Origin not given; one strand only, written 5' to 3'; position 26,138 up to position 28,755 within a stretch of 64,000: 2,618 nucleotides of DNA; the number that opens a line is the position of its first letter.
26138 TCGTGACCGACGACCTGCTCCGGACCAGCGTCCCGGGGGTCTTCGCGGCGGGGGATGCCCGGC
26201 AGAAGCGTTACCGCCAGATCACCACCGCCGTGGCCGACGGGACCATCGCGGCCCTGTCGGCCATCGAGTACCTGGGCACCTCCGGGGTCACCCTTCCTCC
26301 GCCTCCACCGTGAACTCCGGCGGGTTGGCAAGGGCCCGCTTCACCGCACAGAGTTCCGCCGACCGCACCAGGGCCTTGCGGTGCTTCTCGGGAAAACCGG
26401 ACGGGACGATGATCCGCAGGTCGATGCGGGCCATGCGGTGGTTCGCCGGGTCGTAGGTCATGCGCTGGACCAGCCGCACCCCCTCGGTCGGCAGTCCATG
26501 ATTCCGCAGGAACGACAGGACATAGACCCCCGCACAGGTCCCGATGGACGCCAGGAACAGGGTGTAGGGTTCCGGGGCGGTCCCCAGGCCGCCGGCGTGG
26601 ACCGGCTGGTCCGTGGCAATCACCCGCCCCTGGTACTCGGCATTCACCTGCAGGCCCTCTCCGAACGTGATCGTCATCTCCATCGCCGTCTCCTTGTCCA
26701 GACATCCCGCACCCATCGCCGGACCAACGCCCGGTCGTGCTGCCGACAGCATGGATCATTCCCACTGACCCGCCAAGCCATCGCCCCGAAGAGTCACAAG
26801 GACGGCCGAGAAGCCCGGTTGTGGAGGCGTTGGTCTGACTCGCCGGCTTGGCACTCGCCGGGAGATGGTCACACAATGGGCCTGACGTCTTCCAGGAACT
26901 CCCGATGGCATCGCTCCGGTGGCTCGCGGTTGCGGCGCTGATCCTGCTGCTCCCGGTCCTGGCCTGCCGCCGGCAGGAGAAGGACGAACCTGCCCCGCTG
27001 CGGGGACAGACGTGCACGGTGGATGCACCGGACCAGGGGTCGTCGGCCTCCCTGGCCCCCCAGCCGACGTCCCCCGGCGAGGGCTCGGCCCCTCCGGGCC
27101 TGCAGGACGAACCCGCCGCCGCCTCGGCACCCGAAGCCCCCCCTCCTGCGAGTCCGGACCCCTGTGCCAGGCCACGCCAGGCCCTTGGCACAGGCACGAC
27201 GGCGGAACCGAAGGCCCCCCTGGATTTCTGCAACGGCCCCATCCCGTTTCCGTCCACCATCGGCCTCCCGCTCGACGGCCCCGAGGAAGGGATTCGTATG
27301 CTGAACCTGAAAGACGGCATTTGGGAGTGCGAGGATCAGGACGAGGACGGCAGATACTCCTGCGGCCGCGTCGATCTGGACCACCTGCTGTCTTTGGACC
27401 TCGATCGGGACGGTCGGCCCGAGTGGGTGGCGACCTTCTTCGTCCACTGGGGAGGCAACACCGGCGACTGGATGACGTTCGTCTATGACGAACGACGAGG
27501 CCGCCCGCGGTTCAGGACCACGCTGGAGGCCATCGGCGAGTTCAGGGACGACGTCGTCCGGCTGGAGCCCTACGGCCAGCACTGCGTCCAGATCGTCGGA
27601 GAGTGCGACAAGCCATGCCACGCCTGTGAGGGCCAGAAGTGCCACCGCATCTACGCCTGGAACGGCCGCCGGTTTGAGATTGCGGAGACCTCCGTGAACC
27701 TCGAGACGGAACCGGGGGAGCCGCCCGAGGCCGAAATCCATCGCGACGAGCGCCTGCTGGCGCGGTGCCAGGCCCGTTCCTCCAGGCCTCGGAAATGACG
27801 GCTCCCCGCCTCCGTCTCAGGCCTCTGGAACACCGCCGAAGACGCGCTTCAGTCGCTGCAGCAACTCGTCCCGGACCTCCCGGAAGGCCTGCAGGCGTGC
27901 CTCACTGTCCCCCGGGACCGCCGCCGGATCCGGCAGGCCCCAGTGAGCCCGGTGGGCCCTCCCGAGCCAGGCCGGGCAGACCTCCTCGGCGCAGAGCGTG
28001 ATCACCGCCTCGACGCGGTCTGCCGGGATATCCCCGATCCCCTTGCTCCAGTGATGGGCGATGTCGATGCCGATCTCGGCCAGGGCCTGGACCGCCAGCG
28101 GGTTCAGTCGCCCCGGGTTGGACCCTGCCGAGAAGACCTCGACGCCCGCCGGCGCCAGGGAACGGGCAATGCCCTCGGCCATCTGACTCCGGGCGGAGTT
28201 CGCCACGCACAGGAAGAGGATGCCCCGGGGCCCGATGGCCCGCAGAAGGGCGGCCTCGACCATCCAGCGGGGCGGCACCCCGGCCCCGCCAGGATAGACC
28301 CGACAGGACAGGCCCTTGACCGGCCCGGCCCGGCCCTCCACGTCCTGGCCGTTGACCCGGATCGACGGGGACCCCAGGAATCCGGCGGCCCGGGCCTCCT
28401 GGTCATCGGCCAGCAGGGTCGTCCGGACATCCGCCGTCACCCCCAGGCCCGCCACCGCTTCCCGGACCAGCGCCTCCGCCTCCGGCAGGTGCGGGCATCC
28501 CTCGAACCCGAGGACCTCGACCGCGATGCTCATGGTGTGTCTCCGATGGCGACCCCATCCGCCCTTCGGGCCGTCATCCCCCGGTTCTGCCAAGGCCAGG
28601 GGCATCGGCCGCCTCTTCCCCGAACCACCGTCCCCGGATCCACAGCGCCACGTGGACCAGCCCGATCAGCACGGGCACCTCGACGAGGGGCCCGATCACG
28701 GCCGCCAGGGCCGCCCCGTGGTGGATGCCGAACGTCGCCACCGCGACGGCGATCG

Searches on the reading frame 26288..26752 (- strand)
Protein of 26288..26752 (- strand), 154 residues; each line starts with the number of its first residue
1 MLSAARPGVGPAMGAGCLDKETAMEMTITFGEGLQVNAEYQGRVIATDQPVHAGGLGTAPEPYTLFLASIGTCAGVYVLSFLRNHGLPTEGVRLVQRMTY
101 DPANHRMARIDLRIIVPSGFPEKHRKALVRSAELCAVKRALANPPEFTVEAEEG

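Call 98: search_protein_families(library=pfam, proteins=[window:26288-26752:-], max_evalue=0.0001)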
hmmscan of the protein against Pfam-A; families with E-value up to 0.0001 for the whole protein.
window:26288-26752:- (154 aa): 1 family
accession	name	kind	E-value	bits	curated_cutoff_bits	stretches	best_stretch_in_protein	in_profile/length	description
PF02566.24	OsmC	-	3.8e-15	56.6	27.5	1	56-150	2-100/100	OsmC-like protein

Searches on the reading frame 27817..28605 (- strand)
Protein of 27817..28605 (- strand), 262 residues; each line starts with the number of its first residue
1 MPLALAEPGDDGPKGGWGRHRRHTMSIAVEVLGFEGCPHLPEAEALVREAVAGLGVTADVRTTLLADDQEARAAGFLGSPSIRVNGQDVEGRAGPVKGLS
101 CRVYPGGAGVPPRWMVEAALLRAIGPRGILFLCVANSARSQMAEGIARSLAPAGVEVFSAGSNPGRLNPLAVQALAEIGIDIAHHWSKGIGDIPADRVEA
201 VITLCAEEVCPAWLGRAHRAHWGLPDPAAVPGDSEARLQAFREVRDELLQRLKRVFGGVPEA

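Call 14: search_protein_families(library=pfam, proteins=[window:27817-28605:-], max_evalue=0.001)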
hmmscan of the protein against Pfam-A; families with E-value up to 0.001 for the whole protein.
window:27817-28605:- (262 aa): 1 family
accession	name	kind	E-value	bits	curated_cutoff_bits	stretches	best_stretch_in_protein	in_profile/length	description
PF01451.26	LMWPc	-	1.3e-15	58.3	23.2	1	129-254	1-142/144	Low molecular weight phosphotyrosine protein phosphatase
